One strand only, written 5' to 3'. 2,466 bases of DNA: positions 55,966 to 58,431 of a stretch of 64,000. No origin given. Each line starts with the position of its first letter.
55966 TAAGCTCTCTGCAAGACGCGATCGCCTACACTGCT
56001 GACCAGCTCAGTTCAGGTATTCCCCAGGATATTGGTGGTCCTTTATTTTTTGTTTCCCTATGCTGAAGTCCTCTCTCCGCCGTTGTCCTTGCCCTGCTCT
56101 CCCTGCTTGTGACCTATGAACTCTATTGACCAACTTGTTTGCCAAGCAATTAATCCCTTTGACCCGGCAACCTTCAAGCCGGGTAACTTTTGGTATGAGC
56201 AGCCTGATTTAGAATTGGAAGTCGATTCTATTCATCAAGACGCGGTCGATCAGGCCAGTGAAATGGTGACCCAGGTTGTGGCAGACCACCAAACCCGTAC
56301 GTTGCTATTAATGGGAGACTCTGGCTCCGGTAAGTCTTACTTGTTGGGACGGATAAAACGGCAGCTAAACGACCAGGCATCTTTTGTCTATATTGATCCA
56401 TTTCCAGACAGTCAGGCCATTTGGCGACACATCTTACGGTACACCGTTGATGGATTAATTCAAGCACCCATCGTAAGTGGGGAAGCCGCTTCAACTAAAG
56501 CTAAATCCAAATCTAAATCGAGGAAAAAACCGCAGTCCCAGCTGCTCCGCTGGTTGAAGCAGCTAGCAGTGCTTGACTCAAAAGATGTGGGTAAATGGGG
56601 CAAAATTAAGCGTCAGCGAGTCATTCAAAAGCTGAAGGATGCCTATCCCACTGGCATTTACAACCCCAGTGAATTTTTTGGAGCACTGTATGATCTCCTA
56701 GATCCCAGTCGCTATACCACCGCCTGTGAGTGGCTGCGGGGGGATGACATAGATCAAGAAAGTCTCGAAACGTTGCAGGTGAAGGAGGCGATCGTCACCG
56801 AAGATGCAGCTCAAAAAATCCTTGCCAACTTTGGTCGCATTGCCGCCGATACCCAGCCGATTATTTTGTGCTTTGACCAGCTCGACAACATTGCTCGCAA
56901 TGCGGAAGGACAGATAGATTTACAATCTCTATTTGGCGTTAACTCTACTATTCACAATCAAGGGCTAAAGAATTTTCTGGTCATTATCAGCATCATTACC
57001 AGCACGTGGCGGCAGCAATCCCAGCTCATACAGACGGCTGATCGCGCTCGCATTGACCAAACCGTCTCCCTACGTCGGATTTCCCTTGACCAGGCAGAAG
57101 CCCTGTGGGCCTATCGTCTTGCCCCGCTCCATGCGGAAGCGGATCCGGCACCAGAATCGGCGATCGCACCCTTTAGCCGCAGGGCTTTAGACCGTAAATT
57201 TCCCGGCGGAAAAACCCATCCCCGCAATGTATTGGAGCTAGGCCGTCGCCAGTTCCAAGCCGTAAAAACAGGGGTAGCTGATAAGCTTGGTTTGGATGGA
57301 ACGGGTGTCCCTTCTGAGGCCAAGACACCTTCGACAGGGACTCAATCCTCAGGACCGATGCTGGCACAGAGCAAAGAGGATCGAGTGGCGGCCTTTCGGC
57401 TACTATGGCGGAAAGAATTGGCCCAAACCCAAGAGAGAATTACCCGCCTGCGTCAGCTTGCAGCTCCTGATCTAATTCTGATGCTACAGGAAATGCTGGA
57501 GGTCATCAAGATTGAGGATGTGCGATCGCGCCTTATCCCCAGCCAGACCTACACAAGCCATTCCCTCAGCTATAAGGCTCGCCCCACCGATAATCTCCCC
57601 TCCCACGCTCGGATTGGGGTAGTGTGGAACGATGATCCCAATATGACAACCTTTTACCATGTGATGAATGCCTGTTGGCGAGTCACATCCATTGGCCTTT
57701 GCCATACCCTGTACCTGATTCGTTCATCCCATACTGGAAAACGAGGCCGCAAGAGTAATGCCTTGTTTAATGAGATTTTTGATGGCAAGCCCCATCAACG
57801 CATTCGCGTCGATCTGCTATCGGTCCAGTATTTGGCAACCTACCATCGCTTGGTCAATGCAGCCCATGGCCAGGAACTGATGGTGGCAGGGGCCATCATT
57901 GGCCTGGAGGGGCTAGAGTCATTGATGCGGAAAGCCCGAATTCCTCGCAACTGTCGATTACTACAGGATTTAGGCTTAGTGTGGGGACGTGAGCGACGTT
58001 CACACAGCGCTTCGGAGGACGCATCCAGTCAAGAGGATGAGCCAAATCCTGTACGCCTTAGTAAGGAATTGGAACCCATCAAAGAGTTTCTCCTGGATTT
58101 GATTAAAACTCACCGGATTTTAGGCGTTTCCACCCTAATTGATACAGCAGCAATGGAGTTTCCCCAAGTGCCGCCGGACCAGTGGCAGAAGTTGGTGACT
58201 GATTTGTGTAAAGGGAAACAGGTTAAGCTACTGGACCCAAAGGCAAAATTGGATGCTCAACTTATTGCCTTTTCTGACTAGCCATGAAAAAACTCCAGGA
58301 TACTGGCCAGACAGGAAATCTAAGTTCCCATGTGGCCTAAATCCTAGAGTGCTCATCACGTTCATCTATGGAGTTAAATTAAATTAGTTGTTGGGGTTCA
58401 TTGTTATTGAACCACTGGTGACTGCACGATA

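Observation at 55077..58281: Two-gene module: histone-H1-like lysine-rich protein followed by a NACHT/STAND-like NTPase lacking repeat sensor domains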

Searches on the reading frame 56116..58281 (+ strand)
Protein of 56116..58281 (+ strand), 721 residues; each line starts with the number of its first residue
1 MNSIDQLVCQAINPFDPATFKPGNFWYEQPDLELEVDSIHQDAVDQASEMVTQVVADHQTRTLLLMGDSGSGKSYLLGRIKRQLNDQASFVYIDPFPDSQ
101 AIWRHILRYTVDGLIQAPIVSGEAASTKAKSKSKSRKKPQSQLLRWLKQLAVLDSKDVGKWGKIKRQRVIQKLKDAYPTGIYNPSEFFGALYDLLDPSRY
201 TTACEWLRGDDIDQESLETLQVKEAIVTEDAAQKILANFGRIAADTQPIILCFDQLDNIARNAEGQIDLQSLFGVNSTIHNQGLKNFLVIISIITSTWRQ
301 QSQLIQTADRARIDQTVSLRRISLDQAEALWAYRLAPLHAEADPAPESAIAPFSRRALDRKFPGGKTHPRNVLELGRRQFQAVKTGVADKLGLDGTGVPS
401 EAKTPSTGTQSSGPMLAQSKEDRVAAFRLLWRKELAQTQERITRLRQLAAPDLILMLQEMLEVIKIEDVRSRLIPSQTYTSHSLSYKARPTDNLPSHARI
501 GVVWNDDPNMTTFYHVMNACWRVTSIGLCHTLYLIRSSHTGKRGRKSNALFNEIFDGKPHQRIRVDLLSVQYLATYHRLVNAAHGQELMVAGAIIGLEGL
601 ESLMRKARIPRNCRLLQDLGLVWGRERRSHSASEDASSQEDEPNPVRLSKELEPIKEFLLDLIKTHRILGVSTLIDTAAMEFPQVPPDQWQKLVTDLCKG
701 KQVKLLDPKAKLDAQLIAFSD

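Call 3: search_protein_families(library=pfam, proteins=[window:56116-58281:+], max_evalue=1)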
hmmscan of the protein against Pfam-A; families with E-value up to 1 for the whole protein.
window:56116-58281:+ (721 aa): 22 families
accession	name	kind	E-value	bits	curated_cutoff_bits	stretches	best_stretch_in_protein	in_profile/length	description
PF13191.12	AAA_16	-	1.7e-09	38.8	32.6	1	54-275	18-158/167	AAA ATPase domain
PF13401.12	AAA_22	-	9.1e-06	26.5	27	1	59-133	4-65/130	AAA domain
PF05729.18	NACHT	-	0.00039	20.7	26.7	1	61-87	1-27/167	NACHT domain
PF00005.33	ABC_tran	-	0.0035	18.4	25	1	60-151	11-93/137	ABC transporter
PF24883.2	NPHP3_N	-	0.0056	17.3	24.8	1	53-149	14-115/164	Nephrocystin 3, N-terminal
PF05970.20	PIF1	-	0.0095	16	25.9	1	49-89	11-51/223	PIF1-like helicase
PF10923.14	BrxC_BrxD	-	0.02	14.3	22.2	0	54-87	43-76/414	BREX system ATP-binding protein BrxC/D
PF07693.20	KAP_NTPase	-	0.028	14.1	20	1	58-99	18-62/293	KAP family P-loop domain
PF03193.22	RsgA_GTPase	-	0.03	14.6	30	1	48-85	94-131/174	RsgA GTPase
PF01637.24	ATPase_2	-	0.032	14.5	33.2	1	55-314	15-180/225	ATPase domain predominantly from Archaea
PF25199.1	nSTAND_NTPase5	-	0.033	14.5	34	0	44-85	25-66/145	Novel STAND NTPase 5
PF19688.4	DUF6189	-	0.038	14.7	25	1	594-639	44-87/102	Family of unknown function (DUF6189)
PF13555.12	AAA_29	-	0.04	14.1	27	1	59-77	20-39/61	P-loop containing region of AAA domain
PF00004.35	AAA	-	0.085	13.7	21.2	0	228-266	39-76/131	ATPase family associated with various cellular activities (AAA)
PF06068.19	TIP49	-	0.088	12.4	23.8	1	40-93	28-83/347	TIP49 P-loop domain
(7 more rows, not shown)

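Call 4: search_protein_families(library=ncbifam, proteins=[window:56116-58281:+], max_evalue=1)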
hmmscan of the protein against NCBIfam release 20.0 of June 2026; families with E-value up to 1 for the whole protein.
window:56116-58281:+ (721 aa): 14 families
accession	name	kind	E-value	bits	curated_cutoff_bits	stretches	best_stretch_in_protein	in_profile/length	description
NF047389.1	ATPase_Sll1717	subfamily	3.4e-07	29.7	75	1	59-312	28-249/454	P-loop ATPase, Sll1717 family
TIGR03420.1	DnaA_homol_Hda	equivalog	2.8e-06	27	194.8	1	43-95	21-74/226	DnaA regulatory inactivator Hda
NF006505.0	PRK08939.1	equivalog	1e-05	25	228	1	40-92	136-188/306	primosomal protein DnaI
NF005304.0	PRK06835.1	equivalog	0.0051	16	215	1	42-91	167-214/330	ATP-binding protein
NF038308.1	RNA_repair_RtcR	equivalog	0.0099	14.8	650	1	43-80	188-224/530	RNA repair transcriptional activator RtcR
NF006743.0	PRK09270.1-2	equivalog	0.019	14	227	1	40-100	8-69/217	nucleoside/nucleotide kinase family protein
NF005992.0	PRK08116.1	subfamily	0.028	13.6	189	1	58-93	112-147/269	hypothetical protein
TIGR00157.1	TIGR00157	equivalog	0.042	13.4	100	1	48-87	110-149/247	ribosome small subunit-dependent GTPase A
TIGR02857.1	CydD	equivalog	0.06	12.3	435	1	30-93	318-381/529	thiol reductant ABC exporter subunit CydD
NF041813.1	Avs2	equivalog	0.066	11.1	1000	1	58-107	163-215/1317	AVAST type 2 anti-phage system protein Avs2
NF000475.1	tet_ABC_46_B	exception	0.068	11.7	1250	1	56-134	361-439/578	tetracycline efflux ABC transporter Tet(46) subunit B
TIGR02868.1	CydC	equivalog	0.082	11.5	329.05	1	32-96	333-397/530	thiol reductant ABC exporter subunit CydC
NF053860.1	DS41_1_antiphage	equivalog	0.098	11.6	370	1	59-146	38-127/448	anti-phage protein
NF007601.2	PRK10247.1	equivalog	0.1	12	292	1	58-152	25-120/204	iron efflux ABC transporter ATP-binding subunit FetA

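Call 5: search_protein_families(library=padloc, proteins=[window:56116-58281:+], max_evalue=1)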
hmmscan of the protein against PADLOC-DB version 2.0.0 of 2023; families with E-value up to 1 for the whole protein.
window:56116-58281:+ (721 aa): 8 families
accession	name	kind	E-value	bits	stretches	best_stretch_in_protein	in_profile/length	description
PDLC04140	mad8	-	1.3e-05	22.9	1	58-175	25-129/314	mads_8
PDLC04957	PDC-S20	-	0.0019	15.8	1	41-89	11-59/446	-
PDLC02161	Avs2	-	0.0052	12.5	1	33-84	314-365/1499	-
PDLC03959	SngB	-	0.0091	13.1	1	35-94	38-87/439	-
PDLC02164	Avs2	-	0.017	10.9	1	42-88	325-373/1504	-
PDLC00268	PtuA1|PtuA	-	0.03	11.8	1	53-88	18-53/411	AAA ATPase domain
PDLC02165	Avs2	-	0.044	9.5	1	45-107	197-260/1375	-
PDLC02163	Avs2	-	0.054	9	1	59-106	410-460/1576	-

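Call 6: find_homologous_proteins(query=window:56116-58281:+)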
Query window:56116-58281:+ (721 aa): 1090 proteins with E <= 0.001 among 8000 candidates; the best 120 are listed.
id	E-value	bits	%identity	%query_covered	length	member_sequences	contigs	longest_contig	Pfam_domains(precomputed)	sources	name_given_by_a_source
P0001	0.0e+0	1630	100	100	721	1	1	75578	PF13401.13,PF13191.13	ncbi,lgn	ncbi:MAG: AAA family ATPase [Cyanobacteria bacterium P01_F01_bin.150]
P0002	0.0e+0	1337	82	100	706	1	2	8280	PF13401.13,PF13191.13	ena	-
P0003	0.0e+0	1327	81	100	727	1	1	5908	PF13191.13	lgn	-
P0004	0.0e+0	1324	81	100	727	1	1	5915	PF13191.13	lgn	-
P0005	0.0e+0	1113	69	100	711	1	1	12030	PF13401.13,PF13191.13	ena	-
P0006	0.0e+0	1082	68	100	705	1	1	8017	PF13191.13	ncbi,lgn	ncbi:MAG: ATP-binding protein [Leptolyngbyaceae cyanobacterium]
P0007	0.0e+0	1074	67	100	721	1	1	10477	PF13401.13,PF13191.13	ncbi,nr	ncbi:MAG: ATP-binding protein [Cyanothece sp. SIO2G6]|nr:ATP-binding protein [Cyanothece sp. SIO2G6]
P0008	3.3e-259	880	57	100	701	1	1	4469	PF13401.13,PF13191.13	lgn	-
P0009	5.9e-252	856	56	100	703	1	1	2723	PF13401.13,PF13191.13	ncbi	-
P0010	3.1e-250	850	55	100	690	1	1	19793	PF13401.13,PF13191.13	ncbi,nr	ncbi:MAG: ATP-binding protein [Synechococcales bacterium]|nr:ATP-binding protein [Synechococcales ba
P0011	2.7e-249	847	55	100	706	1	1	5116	PF13401.13,PF13191.13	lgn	-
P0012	7.6e-249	846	54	100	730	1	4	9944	PF13191.13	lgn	-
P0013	3.6e-246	837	55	100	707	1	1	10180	PF13401.13,PF13191.13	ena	-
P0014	4.4e-246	837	54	100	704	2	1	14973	PF13401.13,PF13191.13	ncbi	ncbi:MAG: ATP-binding protein [Cyanobacteria bacterium P01_A01_bin.37]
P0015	2.0e-243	828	55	99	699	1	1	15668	PF13191.13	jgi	jgi:hypothetical protein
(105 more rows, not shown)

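Call 15: find_related_loci(query=A1, collection=genome_contigs, flank=6000)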
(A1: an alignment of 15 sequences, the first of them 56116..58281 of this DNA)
Query A1 (721 aa) in genome_contigs; peptide patterns used: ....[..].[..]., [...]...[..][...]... (x = any residue, [..] = any of these).
435 stretches matched a pattern; 331 encode a relative of the query (tblastn E <= 1e-3); the best 80 are kept; 80 distinct loci.
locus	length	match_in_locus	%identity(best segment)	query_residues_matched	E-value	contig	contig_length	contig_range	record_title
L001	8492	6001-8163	67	1-721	0e+0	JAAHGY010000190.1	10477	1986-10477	MAG: Cyanothece sp. SIO2G6 2G6_NODE_190, whole genome shotgun sequence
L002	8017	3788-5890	68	1-718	0e+0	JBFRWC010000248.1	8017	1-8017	MAG: Leptolyngbyaceae cyanobacterium isolate coassembly_bin.63 coaB63_c_000011471726, whole genome shotgun sequence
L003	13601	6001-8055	55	2-719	0e+0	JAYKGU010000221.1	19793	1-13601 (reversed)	MAG: Synechococcales cyanobacterium isolate 1108005 NODE_45385062, whole genome shotgun sequence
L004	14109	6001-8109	54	1-720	0e+0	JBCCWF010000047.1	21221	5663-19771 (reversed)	MAG: Cyanobacteria bacterium P01_E01_bin.6 k141_373097_length_21221_cov_24.9750, whole genome shotgun sequence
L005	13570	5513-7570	56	2-719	0e+0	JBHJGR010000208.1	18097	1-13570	MAG: Elainellaceae cyanobacterium isolate sb_S4C509_1 S4Ck141_425273, whole genome shotgun sequence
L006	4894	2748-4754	52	1-720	0e+0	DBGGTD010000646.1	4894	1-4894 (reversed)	MAG TPA_asm: Elainellaceae cyanobacterium isolate cl_S1C548_1 S1Ck119_127952, whole genome shotgun sequence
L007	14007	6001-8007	53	1-720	0e+0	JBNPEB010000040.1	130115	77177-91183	MAG: Elainellaceae cyanobacterium isolate fr_S3C757_1 S3CNODE_26_length_130115_cov_57_668254, whole genome shotgun seque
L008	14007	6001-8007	52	1-720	0e+0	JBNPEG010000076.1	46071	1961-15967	MAG: Elainellaceae cyanobacterium isolate fr_S2C359 S2CNODE_308_length_46071_cov_87_119058, whole genome shotgun sequenc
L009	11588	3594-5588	52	3-720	0e+0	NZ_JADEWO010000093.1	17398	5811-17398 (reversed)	Oculatella sp. LEGE 06141 NODE_93_length_17398_cov_10.003, whole genome shotgun sequence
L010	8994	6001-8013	50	1-721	0e+0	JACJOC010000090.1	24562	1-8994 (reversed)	Cyanobacteria bacterium FACHB-471 contig90, whole genome shotgun sequence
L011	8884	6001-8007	50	1-721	0e+0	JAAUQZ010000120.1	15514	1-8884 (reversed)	MAG: Leptolyngbyaceae cyanobacterium RM1_406_9 NODE_1023_length_15557_cov_6.678354, whole genome shotgun sequence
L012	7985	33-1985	49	20-721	0e+0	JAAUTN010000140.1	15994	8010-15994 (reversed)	MAG: Leptolyngbyaceae cyanobacterium SM1_4_3 NODE_1371_length_15994_cov_7.761896, whole genome shotgun sequence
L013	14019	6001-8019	47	4-719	0e+0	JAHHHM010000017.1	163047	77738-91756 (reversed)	MAG: Microcoleus vaginatus WJT46-NPBG5 scaffold_118_c1, whole genome shotgun sequence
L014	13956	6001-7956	47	1-719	0e+0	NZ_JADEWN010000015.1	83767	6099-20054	Gloeocapsopsis crepidinum LEGE 06123 NODE_15_length_83767_cov_10.5378, whole genome shotgun sequence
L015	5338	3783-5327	60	1-536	0e+0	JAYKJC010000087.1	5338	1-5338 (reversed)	MAG: Leptolyngbyaceae cyanobacterium isolate 762673 NODE_37518723, whole genome shotgun sequence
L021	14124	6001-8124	45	1-719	0e+0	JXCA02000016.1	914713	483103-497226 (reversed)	Scytonema tolypothrichoides VB-61278 scaffold_002, whole genome shotgun sequence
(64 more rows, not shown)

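Call 27: search_solved_structures(query=A3, max_evalue=1)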
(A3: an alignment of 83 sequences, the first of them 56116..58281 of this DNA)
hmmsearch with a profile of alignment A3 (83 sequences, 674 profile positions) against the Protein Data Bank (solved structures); distinct sequences matched with E-value up to 1: 55.
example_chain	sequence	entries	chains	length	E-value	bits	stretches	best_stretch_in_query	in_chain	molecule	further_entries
8fs8_A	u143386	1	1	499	0.024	16.2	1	23-87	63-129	Checkpoint protein RAD24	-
8fs4_A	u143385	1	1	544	0.028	16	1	23-87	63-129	Checkpoint protein RAD24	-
8fs3_A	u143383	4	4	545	0.028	16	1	23-87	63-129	Checkpoint protein RAD24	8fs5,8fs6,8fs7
7sgz_A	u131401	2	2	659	0.037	15.6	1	23-87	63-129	Checkpoint protein RAD24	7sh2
7st9_A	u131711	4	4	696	0.04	15.5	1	23-87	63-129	Checkpoint protein RAD24 | RAD24 isoform 1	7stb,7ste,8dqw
3jza_A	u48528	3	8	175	0.091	14.3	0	63-81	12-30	Ras-related protein Rab-1B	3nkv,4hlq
6sku_B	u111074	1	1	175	0.092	14.3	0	63-81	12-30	Ras-related protein Rab-1B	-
4i1o_A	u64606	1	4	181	0.099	14.2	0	63-81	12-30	Ras-related protein Rab-1B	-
8alk_B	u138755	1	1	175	0.1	14.2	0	63-81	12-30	Ras-related protein Rab-1B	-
5o74_B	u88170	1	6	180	0.11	14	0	63-81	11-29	Ras-related protein Rab-1B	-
2qgz_A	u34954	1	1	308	0.11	14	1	44-87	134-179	Putative primosome component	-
5szk_B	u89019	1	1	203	0.13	13.8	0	63-81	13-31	Ras-related protein Rab-1B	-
5szh_B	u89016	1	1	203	0.14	13.6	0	63-81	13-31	Ras-related protein Rab-1B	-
5he8_A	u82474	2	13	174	0.22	13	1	48-89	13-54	Helicase loader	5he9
4fmc_F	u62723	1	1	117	0.31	12.5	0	63-81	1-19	Ras-related protein Rab-1A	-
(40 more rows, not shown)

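Call 30: predict_structure(alignment_id=A3)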
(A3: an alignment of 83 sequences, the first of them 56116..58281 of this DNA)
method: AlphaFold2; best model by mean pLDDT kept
length: 721 residues; sequences in the alignment: 83
mean_pLDDT: 85.5   pTM: 0.85
mean pLDDT of the five models: 85.5, 84.8, 82.3, 81.6, 81.3
residues with pLDDT >= 90: 427; 70-90: 184; 50-70: 57; < 50: 53
segments of 3 or more residues with pLDDT < 50: 124-134, 396-398, 405-418, 628-647
pLDDT, mean of each block of 10 residues (from residue 1): 87 76 56 83 96 96 94 89 90 87 94 80 49 57 79 66 77 91 95 88 92 91 93 95 91 87 86 95 94 93 95 96 96 92 92 93 94 92 80 52 47 45 89 91 89 95 94 90 95 91 94 95 95 94 92 91 95 95 86 90 95 94 66 45 49 88 91 93 88 89 87 88 65
secondary structure, 60 per line:
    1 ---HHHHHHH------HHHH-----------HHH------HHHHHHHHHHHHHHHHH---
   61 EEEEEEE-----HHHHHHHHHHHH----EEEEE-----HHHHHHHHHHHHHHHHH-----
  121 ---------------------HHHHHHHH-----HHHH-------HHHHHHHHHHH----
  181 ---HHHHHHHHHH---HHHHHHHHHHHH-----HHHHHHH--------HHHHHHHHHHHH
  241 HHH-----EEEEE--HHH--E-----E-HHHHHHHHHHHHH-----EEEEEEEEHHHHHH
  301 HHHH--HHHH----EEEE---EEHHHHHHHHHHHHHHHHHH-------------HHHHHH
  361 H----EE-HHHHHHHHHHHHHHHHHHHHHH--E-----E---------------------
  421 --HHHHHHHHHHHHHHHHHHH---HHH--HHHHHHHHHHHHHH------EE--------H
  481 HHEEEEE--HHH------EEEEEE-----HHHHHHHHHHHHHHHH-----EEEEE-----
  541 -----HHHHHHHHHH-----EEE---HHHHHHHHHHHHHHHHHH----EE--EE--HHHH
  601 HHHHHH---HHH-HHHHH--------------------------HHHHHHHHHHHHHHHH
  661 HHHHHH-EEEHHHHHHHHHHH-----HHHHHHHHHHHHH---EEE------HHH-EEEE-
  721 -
elements in order (helices of 4 or more, strands of 3 or more residues): H4-10 H17-20 H41-57 E61-67 H73-84 E89-93 H99-115 H142-149 H155-158 H166-176 H184-193 H197-208 H214-220 H229-243 E249-253 H269-281 E287-294 H295-304 H307-310 E315-318 H324-341 H355-361 H369-390 H423-441 H450-463 E483-487 E499-504 H510-525 E531-535 H546-555 E561-563 H567-584 H597-606 H614-618 H645-666 E668-670 H671-681 H687-699 E703-705 E716-719

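Call 35: fold_search(model_id=the predicted structure, library=pdb)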
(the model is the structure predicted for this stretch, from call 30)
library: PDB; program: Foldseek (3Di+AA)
matches with E <= 10: 1245; with E <= 0.001: 9
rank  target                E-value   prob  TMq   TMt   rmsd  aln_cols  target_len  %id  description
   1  5zr1_D                9.5e-05  1.00  0.24  0.36  21.2       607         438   10  Saccharomyces Cerevisiae Origin Recognition Complex Bound to a 72-bp Origin DNA containing ACS and B1 element (released 2018-07-11)
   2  7tjj_D                1.0e-04  1.00  0.25  0.38  17.6       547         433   11  S. cerevisiae ORC bound to 84 bp ARS1 DNA and Cdc6 (state 1) with docked Orc6 N-terminal domain (released 2022-10-05)
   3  8s0e_C                1.4e-04  0.99  0.21  0.25  28.7       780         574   11  H. sapiens OCCM bound to double stranded DNA (released 2024-10-02)
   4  7tjh_D                2.7e-04  1.00  0.25  0.38  17.5       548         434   11  S. cerevisiae ORC bound to 84 bp ARS1 DNA and Cdc6 (state 1) with flexible Orc6 N-terminal domain (released 2022-10-05)
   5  7tji_D                2.7e-04  1.00  0.24  0.36  17.0       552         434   10  S. cerevisiae ORC bound to 84 bp ARS1 DNA and Cdc6 (state 2) with flexible Orc6 N-terminal domain (released 2022-10-05)
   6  7jgr_G                3.8e-04  1.00  0.26  0.46  10.4       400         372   12  Structure of Drosophila ORC bound to DNA (84 bp) and Cdc6 (released 2020-09-09)
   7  2qby_B                4.8e-04  1.00  0.26  0.46   7.6       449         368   10  Crystal structure of a heterodimer of Cdc6/Orc1 initiators bound to origin DNA (from S. solfataricus) (released 2007-09-11)
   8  7tji_I                6.7e-04  1.00  0.23  0.40  18.6       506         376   10  S. cerevisiae ORC bound to 84 bp ARS1 DNA and Cdc6 (state 2) with flexible Orc6 N-terminal domain (released 2022-10-05)
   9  7krz_B                8.1e-04  1.00  0.24  0.31   9.0       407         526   12  Human mitochondrial LONP1 in complex with Bortezomib (released 2021-02-24)
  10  6oa9_D                1.2e-03  0.97  0.21  0.29  22.7       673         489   11  Cdc48-Npl4 complex processing poly-ubiquitinated substrate in the presence of ATP (released 2019-07-03)
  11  7jgr_C                1.3e-03  0.97  0.22  0.25  28.5       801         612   10  Structure of Drosophila ORC bound to DNA (84 bp) and Cdc6 (released 2020-09-09)
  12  7tjh_I                1.5e-03  1.00  0.24  0.42  19.3       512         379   10  S. cerevisiae ORC bound to 84 bp ARS1 DNA and Cdc6 (state 1) with flexible Orc6 N-terminal domain (released 2022-10-05)
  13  7krz_C                1.6e-03  1.00  0.24  0.32   8.5       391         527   11  Human mitochondrial LONP1 in complex with Bortezomib (released 2021-02-24)
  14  8s0e_A                1.6e-03  1.00  0.24  0.43  16.3       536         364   12  H. sapiens OCCM bound to double stranded DNA (released 2024-10-02)
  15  5ji2_E                1.6e-03  1.00  0.19  0.33  15.0       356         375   12  HslU L199Q in HslUV complex (released 2016-11-30)
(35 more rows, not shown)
